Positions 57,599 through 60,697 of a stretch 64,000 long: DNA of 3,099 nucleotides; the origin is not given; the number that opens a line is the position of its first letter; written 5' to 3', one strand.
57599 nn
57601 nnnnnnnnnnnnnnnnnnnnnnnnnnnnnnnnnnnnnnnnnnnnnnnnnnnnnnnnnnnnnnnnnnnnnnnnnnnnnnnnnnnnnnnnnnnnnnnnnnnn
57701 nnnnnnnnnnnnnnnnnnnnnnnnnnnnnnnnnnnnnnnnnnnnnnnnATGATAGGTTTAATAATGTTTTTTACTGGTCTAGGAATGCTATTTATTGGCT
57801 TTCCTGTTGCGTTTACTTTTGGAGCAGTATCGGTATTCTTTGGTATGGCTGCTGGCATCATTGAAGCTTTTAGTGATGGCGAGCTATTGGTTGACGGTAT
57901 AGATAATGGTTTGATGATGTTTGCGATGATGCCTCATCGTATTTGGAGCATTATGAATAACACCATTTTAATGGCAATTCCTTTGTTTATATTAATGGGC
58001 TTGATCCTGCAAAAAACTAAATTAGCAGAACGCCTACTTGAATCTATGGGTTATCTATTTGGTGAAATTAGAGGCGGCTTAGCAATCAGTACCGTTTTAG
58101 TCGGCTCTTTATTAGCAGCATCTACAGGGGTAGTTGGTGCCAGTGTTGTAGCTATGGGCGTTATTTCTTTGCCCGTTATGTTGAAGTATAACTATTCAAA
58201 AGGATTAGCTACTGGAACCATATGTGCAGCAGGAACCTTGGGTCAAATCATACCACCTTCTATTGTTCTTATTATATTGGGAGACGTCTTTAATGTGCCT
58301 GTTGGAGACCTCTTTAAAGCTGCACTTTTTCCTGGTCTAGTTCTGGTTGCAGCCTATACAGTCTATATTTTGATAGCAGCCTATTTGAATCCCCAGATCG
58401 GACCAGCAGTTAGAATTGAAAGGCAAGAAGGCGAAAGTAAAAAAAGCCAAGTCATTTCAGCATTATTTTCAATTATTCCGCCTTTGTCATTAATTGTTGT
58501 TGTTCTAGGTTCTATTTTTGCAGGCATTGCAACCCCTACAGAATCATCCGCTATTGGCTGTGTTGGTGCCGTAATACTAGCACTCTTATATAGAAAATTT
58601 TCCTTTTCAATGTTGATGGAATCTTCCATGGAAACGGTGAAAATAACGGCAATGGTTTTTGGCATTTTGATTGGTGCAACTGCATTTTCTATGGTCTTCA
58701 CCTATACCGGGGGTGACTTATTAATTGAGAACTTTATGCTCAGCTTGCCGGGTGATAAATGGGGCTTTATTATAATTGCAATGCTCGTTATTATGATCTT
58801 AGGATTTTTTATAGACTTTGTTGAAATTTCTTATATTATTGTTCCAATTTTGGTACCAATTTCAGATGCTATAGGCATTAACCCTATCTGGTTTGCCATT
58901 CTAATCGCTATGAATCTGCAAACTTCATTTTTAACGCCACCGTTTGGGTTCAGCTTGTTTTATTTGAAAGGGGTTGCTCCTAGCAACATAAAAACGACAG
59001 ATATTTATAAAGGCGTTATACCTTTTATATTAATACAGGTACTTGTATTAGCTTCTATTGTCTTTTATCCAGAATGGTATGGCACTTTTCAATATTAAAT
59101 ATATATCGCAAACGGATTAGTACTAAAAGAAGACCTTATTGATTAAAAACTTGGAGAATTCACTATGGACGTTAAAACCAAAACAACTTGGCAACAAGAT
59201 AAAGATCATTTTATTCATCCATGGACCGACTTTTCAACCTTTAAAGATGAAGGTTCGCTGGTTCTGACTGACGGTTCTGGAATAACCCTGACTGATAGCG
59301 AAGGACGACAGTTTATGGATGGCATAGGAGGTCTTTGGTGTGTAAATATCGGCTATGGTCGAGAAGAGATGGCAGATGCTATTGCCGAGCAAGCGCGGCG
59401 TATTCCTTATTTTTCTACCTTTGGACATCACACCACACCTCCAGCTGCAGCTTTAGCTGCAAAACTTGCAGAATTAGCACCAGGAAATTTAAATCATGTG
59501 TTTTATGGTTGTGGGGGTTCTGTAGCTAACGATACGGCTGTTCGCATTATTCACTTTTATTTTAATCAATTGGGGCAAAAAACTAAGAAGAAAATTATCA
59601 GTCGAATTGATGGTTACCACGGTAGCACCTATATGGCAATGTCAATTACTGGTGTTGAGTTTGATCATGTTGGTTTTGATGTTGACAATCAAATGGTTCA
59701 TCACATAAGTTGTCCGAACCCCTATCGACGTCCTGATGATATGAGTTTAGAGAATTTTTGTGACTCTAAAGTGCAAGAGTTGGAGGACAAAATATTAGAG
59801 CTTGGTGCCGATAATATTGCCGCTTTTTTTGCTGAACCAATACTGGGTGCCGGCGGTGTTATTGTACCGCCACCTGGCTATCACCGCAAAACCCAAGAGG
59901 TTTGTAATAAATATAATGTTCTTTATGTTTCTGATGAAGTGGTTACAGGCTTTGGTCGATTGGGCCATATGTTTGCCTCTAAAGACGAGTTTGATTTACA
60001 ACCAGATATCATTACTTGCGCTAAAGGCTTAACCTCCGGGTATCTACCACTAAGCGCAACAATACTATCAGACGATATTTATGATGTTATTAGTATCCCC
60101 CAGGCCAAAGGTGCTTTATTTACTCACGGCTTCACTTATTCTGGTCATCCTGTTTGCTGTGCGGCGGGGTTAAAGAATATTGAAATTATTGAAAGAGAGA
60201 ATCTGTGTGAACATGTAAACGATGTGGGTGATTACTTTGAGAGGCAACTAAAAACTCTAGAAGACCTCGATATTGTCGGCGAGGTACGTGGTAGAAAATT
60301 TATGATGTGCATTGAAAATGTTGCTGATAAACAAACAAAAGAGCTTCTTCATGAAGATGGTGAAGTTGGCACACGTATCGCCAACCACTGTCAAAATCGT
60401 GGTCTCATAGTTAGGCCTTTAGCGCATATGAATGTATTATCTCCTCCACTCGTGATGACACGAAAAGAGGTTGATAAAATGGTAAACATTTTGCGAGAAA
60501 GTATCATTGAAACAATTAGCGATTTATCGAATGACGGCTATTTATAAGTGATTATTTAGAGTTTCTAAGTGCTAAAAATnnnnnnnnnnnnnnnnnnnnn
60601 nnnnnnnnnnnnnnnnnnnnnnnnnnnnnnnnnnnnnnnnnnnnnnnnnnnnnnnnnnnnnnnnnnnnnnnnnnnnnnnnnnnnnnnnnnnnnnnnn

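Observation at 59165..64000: Consolidated hin-like operon: probable histamine/imidazole-4-acetate catabolism in a marine streamlined bacterium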

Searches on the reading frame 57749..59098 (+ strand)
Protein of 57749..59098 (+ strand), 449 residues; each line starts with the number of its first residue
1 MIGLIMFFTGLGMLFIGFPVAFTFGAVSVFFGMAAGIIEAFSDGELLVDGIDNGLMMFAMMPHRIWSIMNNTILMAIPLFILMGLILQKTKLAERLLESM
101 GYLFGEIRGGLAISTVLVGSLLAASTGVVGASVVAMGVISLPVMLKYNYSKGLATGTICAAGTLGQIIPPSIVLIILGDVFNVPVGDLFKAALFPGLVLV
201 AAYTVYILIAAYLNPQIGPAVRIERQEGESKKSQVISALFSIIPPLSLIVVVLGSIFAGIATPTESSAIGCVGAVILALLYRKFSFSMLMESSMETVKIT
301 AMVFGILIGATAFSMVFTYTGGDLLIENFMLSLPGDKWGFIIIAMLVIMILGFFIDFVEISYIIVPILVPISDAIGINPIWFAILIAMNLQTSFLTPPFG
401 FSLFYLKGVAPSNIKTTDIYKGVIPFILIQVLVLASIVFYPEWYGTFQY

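Call 6: search_protein_families(library=pfam, proteins=[window:57749-59098:+])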
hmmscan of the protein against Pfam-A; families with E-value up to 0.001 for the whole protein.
window:57749-59098:+ (449 aa): 1 family
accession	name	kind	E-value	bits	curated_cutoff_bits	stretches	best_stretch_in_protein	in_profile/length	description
PF06808.19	DctM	-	1.8e-90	304.2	23.8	1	11-443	5-413/413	Tripartite ATP-independent periplasmic transporter, DctM component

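Call 7: search_protein_families(library=ncbifam, proteins=[window:57749-59098:+])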
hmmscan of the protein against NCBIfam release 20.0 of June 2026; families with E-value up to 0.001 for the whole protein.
window:57749-59098:+ (449 aa): 3 families
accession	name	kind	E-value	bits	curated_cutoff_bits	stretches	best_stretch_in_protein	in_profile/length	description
TIGR00786.1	dctM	subfamily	4.2e-101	338.7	268.45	1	58-442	24-399/405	TRAP transporter large permease subunit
NF011634.1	PRK15060.1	equivalog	1.1e-38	133.4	800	1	70-443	52-416/425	2,3-diketo-L-gulonate TRAP transporter large permease YiaN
TIGR02123.1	TRAP_fused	subfamily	1.9e-13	50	320.65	1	62-439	156-530/615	TRAP transporter fused permease subunit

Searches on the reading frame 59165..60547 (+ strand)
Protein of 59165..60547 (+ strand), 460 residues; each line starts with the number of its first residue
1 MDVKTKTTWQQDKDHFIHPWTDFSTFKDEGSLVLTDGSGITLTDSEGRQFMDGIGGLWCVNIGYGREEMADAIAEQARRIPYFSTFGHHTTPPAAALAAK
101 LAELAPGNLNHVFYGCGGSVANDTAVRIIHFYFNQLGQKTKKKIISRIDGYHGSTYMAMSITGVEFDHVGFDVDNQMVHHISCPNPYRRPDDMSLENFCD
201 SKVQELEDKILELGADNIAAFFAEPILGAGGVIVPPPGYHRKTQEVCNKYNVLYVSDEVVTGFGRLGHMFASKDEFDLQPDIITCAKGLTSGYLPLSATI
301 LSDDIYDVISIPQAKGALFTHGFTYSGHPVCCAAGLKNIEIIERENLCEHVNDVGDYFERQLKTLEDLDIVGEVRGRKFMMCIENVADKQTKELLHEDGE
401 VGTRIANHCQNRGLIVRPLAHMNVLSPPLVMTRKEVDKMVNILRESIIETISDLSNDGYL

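Call 6: search_protein_families(library=pfam, proteins=[window:59165-60547:+])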
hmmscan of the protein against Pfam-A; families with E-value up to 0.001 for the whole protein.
window:59165-60547:+ (460 aa): 1 family
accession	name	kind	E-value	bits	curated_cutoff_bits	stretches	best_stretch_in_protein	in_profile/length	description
PF00202.27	Aminotran_3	-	2.7e-86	290.2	30.5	1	32-445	11-401/403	Aminotransferase class-III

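Call 7: search_protein_families(library=ncbifam, proteins=[window:59165-60547:+])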
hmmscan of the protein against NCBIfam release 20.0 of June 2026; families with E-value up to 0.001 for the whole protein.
window:59165-60547:+ (460 aa): 69 families (the best 25 are shown)
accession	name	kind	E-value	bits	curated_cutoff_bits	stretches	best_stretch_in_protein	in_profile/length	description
NF005447.0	PRK07036.1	equivalog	5.9e-225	747.3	618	1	4-459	9-464/468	aminotransferase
NF005682.0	PRK07480.1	subfamily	5e-159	529.8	510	1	5-455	10-457/459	aminotransferase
NF005684.0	PRK07482.1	subfamily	1.7e-150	501.7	687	1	4-454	4-459/464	hypothetical protein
NF004767.0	PRK06105.1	subfamily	7.3e-150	499.5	517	1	3-451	3-451/460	aminotransferase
NF004625.0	PRK05965.1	subfamily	5e-134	447.5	729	1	7-452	5-450/460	hypothetical protein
NF005102.0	PRK06541.1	equivalog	2.8e-131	438.2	574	1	5-451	9-457/460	aspartate aminotransferase family protein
NF005683.0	PRK07481.1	subfamily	5.7e-121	404.6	575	1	6-448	4-448/453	hypothetical protein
NF005812.0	PRK07678.1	subfamily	2.7e-112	375.7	488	1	4-447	5-447/451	aminotransferase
NF009068.0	PRK12403.1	equivalog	5e-108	361.9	817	1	4-452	10-455/460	aspartate aminotransferase family protein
NF052567.1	OmAmTferAptACaul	equivalog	2.4e-100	336.3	500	1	14-447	3-428/431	omega-aminotransferase AptA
NF005685.0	PRK07483.1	equivalog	4.6e-100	335.5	485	1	33-452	15-440/444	aspartate aminotransferase family protein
TIGR00508.1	bioA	equivalog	1.5e-98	330.2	405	1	18-447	3-418/419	adenosylmethionine--8-amino-7-oxononanoate transaminase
NF005375.0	PRK06917.1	equivalog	5.5e-97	325.3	535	1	33-451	17-440/448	aspartate aminotransferase family protein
NF004718.0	PRK06062.1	subfamily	3.4e-88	296.2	472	1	4-447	15-446/454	hypothetical protein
NF041821.1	daptide_amino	equivalog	1.2e-87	294.2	450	1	29-447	12-404/405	daptide-type RiPP biosynthesis aminotransferase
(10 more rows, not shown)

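Call 25: search_dna_similar(query=window:59165-60544:+, collection=plasmids, mode=protein, max_evalue=1e-50, max_rows=30)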
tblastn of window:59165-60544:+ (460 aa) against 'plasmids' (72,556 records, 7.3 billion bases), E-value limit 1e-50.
Records with a match: 1035; places in all: 1780; records where one place covers at least 80% of the query: 1026.
Best place of each record, by identity: <60% 1035.
By first word of the organism name: Rhizobium 230; Sinorhizobium 166; Ralstonia 72; Pseudosulfitobacter 46; Agrobacterium 34; Burkholderia 27; Leisingera 24; Paracoccus 24; Shinella 20; Ensifer 18; and 110 more.
By predicted mobility (MOB-suite, as given by PLSDB): non-mobilizable 579; conjugative 288; mobilizable 168.
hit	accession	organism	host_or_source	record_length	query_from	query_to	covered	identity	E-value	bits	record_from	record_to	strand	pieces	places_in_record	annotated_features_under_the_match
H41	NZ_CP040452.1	Halomonas sp. PA16-9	-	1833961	9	460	98%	57.5%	4e-170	537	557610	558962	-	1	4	none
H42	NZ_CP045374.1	Sulfitobacter sp. THAF37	pure culture,Surface of a polyethylene ...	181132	3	455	98%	52.4%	3e-154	491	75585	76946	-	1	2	aminotransferase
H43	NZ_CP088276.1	Phyllobacterium sp. T1293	Melilotus albus,Cell culture,root nodule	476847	6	447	96%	52.6%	5e-151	482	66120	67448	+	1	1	aminotransferase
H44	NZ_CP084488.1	Ensifer adhaerens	cellculture,soil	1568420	6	447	96%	52.4%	1e-145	467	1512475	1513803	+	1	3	none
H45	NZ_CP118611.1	Ensifer adhaerens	Pure isolate,Rhizosphere of Cyperus ...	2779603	5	447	96%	51.8%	2e-145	466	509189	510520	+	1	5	none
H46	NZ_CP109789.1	Leisingera thetidis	-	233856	1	454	99%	50.3%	3e-137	442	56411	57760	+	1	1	aminotransferase class III-fold pyridoxal phosphate-dependent enzyme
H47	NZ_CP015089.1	Salipiger abyssi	single cell,marine seawater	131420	4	454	98%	50.4%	5e-131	424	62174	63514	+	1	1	aminotransferase class III-fold pyridoxal phosphate-dependent enzyme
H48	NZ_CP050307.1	Rhizobium lusitanum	Oxytropis pumilio,cell culture,root ...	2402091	7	456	98%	50.3%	3e-150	480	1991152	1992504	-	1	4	none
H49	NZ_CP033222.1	Parasedimentitalea marina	Cell culture,deep seawater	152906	4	447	97%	50.2%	4e-137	442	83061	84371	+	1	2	aminotransferase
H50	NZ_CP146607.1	Roseovarius sp. W115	cell culture,marine algae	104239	14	447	94%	50.8%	4e-130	422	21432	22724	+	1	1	aminotransferase class III-fold pyridoxal phosphate-dependent enzyme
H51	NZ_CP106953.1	Eleftheria terrae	soil sample,soil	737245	10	454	97%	48.0%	6e-136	439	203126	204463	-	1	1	aminotransferase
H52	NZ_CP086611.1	Shinella zoogloeoides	-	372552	15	457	96%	47.4%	2e-127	414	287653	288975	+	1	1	aminotransferase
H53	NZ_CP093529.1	Shinella zoogloeoides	-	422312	15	458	97%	47.3%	7e-127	412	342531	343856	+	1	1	aminotransferase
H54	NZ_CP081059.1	Leisingera aquaemixtae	-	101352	2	447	97%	47.0%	3e-128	416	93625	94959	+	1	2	aminotransferase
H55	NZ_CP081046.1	Leisingera aquaemixtae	-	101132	2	447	97%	47.0%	2e-122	400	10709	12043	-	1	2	aminotransferase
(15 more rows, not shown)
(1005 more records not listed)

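Call 26: get_annotated_region(hit=H42, flank=9000)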
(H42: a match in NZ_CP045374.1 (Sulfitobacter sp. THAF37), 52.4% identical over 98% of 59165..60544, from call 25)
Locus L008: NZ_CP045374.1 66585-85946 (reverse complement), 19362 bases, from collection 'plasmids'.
description: Sulfitobacter sp. THAF37 plasmid pTHAF37_b, complete sequence
organism: Sulfitobacter sp. THAF37 (NCBI taxid 2587855)
taxonomy: Bacteria; Pseudomonadota; Alphaproteobacteria; Rhodobacterales; Roseobacteraceae; Sulfitobacter; Sulfitobacter sp. THAF37
host: -; source: pure culture,Surface of a polyethylene microplastic particle present in tank 6 of a marine aquarium ...; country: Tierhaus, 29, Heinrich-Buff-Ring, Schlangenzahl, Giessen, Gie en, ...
typing (MOB-suite, as given by PLSDB): non-mobilizable
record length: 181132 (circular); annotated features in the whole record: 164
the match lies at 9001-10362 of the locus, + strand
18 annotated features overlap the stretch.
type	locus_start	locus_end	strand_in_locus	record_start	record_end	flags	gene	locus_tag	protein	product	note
CDS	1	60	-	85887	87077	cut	-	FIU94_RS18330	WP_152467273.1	glycosyltransferase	-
CDS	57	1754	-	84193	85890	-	-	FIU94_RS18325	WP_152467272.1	hypothetical protein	-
CDS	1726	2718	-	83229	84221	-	-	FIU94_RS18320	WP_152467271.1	glycosyltransferase family 2 protein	-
CDS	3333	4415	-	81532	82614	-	-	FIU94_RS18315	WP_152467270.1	ParB/RepB/Spo0J family partition protein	-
CDS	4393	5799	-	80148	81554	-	-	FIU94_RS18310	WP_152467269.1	AAA family ATPase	-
CDS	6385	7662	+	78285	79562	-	-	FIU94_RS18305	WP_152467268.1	replication initiation protein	GO:0006270 - DNA replication initiation [Evidence IEA]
CDS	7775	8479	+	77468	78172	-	-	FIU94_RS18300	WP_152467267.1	TetR/AcrR family transcriptional regulator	GO:0006355 - regulation of DNA-templated transcription [Evidence IEA]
CDS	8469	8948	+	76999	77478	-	-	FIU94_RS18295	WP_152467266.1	DUF3237 family protein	-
CDS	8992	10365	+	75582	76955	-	-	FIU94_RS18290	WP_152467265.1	aminotransferase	-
CDS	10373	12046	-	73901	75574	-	-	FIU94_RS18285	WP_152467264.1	NAD(P)/FAD-dependent oxidoreductase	-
CDS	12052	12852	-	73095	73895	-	-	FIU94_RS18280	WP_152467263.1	carbon-nitrogen hydrolase family protein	-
CDS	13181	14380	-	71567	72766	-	pcaF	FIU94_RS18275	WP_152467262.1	3-oxoadipyl-CoA thiolase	GO:0019619 - 3,4-dihydroxybenzoate catabolic process [Evidence IEA]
CDS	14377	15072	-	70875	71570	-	-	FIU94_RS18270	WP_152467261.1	3-oxoacid CoA-transferase subunit B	-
CDS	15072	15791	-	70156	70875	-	-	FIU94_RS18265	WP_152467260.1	3-oxoacid CoA-transferase subunit A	-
CDS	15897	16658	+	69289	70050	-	-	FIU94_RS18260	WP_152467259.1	IclR family transcriptional regulator C-terminal domain-containing protein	-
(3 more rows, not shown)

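Call 27: get_annotated_region(hit=H41, flank=9000)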
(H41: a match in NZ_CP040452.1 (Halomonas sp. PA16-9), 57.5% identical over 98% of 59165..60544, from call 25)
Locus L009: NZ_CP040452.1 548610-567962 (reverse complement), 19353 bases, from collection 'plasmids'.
description: Halomonas sp. PA16-9 plasmid p_unnamed1, complete sequence
organism: Halomonas sp. PA16-9 (NCBI taxid 2576841)
taxonomy: Bacteria; Pseudomonadota; Gammaproteobacteria; Oceanospirillales; Halomonadaceae; Halomonas; Halomonas sp. PA16-9
host: -; source: -; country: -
typing (MOB-suite, as given by PLSDB): non-mobilizable
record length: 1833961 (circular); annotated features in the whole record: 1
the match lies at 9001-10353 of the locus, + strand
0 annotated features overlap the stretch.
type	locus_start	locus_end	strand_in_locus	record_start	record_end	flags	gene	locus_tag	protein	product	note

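Call 30: search_solved_structures(query=window:59165-60544:+, max_evalue=1e-60)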
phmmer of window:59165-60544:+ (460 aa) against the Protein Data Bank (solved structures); distinct sequences matched with E-value up to 1e-60: 55.
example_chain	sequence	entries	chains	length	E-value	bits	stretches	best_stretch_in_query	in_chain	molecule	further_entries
3i5t_A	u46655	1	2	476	2.6e-123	415.7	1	13-450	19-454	Aminotransferase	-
8wqj_A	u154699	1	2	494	7.5e-123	414.2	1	12-444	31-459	Transaminase from Shimia marina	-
5kr6_A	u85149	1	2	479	8.4e-121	407.4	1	8-450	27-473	4-aminobutyrate transaminase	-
9uvs_A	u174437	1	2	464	1.4e-118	400.2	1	11-454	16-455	Aminotransferase class-III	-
5kqu_A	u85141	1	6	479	7e-117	394.5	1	9-450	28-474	4-aminobutyrate transaminase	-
5kqw_A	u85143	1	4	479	1.2e-116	393.8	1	9-451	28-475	4-aminobutyrate transaminase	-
5kr5_A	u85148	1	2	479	3.7e-116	392.2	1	9-449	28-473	4-aminobutyrate transaminase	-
5kqt_A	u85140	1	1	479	1.8e-115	389.9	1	9-447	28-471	4-aminoburyrate transaminase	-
6gwi_A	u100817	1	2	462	7e-115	387.9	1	10-455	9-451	Putrescine aminotransferase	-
9j4y_A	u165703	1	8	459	9.7e-115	387.5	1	7-447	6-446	Aminotransferase, class III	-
5kr4_A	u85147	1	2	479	1.2e-114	387.1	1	9-451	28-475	4-aminobutyrate transaminase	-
5kr3_A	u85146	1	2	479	1.7e-114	386.7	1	9-451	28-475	4-aminobutyrate transaminase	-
9j2k_A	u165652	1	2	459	6.6e-114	384.7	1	7-447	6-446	Aminotransferase, class III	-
3hmu_A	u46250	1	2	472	1.6e-113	383.5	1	11-458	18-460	Aminotransferase, class III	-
5ti8_A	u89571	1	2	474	2.9e-113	382.6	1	9-450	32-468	Aminotransferase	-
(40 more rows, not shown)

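Call 41: search_protein_families(library=pfam, proteins=[L009:7548-8822:-, L009:5143-6048:+, L009:11649-12902:+, L009:12942-14051:+, L009:15052-16218:-, L009:17080-18645:-], max_evalue=0.00001)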
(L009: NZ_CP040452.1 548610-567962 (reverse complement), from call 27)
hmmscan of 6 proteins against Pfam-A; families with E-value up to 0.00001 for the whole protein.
L009:7548-8822:- (424 aa): 2 families
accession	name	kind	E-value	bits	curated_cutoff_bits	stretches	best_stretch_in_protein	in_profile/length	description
PF01546.33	Peptidase_M20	-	1.3e-26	94.2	24.6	1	87-414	1-205/206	Peptidase family M20/M25/M40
PF07687.19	M20_dimer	-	1.7e-10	41.2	21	1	217-317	2-101/107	Peptidase dimerisation domain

L009:5143-6048:+ (301 aa): 1 family
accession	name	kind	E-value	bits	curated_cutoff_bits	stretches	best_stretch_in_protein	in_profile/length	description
PF00196.25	GerE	-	2e-16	59.8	23.5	1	233-286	2-55/57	Bacterial regulatory proteins, luxR family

L009:11649-12902:+ (417 aa): 1 family
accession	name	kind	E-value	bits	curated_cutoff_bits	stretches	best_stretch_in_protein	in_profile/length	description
PF04371.20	PAD_porph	-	1.7e-123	412.4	25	1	69-415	2-321/321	Porphyromonas-type peptidyl-arginine deiminase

L009:12942-14051:+ (369 aa): 0 families

L009:15052-16218:- (388 aa): 2 families
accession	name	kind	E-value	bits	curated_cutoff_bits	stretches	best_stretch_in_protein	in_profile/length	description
PF01546.33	Peptidase_M20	-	3.8e-21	76.4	24.6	1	67-383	26-205/206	Peptidase family M20/M25/M40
PF04389.22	Peptidase_M28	-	1.4e-06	28.6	21.3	1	39-121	1-78/193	Peptidase family M28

L009:17080-18645:- (521 aa): 4 families
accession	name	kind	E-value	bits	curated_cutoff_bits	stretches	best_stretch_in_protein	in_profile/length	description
PF03606.21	DcuC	-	1e-72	245.6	23.1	1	78-517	2-460/461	C4-dicarboxylate anaerobic carrier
PF02667.20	SCFA_trans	-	2.5e-08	33.8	27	1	284-516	223-449/453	Short chain fatty acid transporter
PF03806.19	ABG_transport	-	9.3e-07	27.9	27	0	346-480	308-446/502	AbgT putative transporter family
PF03553.21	Na_H_antiporter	-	3e-06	27.2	23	1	311-514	95-299/303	Na+/H+ antiporter family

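Call 43: search_protein_families(library=ncbifam, proteins=[L009:9001-10356:+, L008:8992-10365:+], max_evalue=1e-100)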
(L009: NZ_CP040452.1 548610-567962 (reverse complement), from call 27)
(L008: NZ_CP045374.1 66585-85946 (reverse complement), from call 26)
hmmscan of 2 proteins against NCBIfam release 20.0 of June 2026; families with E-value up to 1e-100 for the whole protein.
L009:9001-10356:+ (451 aa): 9 families
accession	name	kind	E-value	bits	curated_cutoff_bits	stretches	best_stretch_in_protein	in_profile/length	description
NF005447.0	PRK07036.1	equivalog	1.9e-212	706.1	618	1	1-450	14-464/468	aminotransferase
NF005682.0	PRK07480.1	subfamily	7.8e-150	499.5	510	1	3-446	16-457/459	aminotransferase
NF004767.0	PRK06105.1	subfamily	3.5e-141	470.9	517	1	2-446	10-455/460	aminotransferase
NF005684.0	PRK07482.1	subfamily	3e-136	454.6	687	1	2-446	10-460/464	hypothetical protein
NF005102.0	PRK06541.1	equivalog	6.8e-123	410.6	574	1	3-443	15-458/460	aspartate aminotransferase family protein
NF004625.0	PRK05965.1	subfamily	7.9e-121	404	729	1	3-436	9-443/460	hypothetical protein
NF005683.0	PRK07481.1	subfamily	2.7e-118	395.8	575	1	2-442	8-451/453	hypothetical protein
NF009068.0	PRK12403.1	equivalog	1.5e-102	343.8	817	1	2-445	16-457/460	aspartate aminotransferase family protein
NF052567.1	OmAmTferAptACaul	equivalog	6.3e-101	338.2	500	1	6-439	3-429/431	omega-aminotransferase AptA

L008:8992-10365:+ (457 aa): 9 families
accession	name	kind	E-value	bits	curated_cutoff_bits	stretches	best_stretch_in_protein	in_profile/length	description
NF005447.0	PRK07036.1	equivalog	3e-193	642.7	618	1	4-455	8-458/468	aminotransferase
NF005682.0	PRK07480.1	subfamily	5.7e-147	490.1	510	1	5-453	9-453/459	aminotransferase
NF004767.0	PRK06105.1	subfamily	1.3e-139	465.7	517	1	6-453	5-451/460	aminotransferase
NF005684.0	PRK07482.1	subfamily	1.7e-130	435.7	687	1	9-455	8-458/464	hypothetical protein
NF005683.0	PRK07481.1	subfamily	3.5e-127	425.1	575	1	10-451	7-449/453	hypothetical protein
NF005102.0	PRK06541.1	equivalog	1.1e-124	416.5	574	1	11-451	14-455/460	aspartate aminotransferase family protein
NF004625.0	PRK05965.1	subfamily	4e-120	401.6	729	1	6-446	3-442/460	hypothetical protein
NF052567.1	OmAmTferAptACaul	equivalog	6.8e-107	357.9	500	1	19-450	7-429/431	omega-aminotransferase AptA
NF005812.0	PRK07678.1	subfamily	2.2e-103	346.3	488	1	10-450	11-448/451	aminotransferase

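Call 88: find_related_loci(query=window:59165-60544:+, collection=metagenome_contigs, flank=9000)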
Query window:59165-60544:+ (460 aa) in metagenome_contigs; peptide patterns used: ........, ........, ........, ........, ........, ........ (x = any residue, [..] = any of these).
132 stretches matched a pattern; 47 encode a relative of the query (tblastn E <= 1e-3); 45 distinct loci.
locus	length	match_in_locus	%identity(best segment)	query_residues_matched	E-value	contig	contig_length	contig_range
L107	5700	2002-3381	100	1-460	0e+0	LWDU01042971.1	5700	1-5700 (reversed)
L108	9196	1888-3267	99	1-460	0e+0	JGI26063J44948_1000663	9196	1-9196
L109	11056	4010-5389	98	1-460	0e+0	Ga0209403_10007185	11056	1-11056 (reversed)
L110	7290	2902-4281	95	1-460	0e+0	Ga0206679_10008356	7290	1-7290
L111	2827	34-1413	94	1-460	0e+0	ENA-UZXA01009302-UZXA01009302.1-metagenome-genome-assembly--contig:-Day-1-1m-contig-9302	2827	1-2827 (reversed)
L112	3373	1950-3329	94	1-460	0e+0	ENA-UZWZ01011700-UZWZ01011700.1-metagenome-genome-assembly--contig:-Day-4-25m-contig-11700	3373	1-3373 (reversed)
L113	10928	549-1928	94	1-460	0e+0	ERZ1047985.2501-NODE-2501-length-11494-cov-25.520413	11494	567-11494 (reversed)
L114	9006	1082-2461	89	1-460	0e+0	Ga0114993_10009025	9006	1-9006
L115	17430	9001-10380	89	1-460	0e+0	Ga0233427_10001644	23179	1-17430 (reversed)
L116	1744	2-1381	89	1-460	0e+0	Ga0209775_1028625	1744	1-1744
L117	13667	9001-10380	89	1-460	0e+0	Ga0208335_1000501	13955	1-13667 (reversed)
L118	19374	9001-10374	78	3-460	0e+0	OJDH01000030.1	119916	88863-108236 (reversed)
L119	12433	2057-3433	76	2-460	0e+0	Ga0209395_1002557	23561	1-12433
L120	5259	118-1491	78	3-460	0e+0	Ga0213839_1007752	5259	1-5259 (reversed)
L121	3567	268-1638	77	2-458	0e+0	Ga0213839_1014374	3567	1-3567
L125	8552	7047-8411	71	6-460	0e+0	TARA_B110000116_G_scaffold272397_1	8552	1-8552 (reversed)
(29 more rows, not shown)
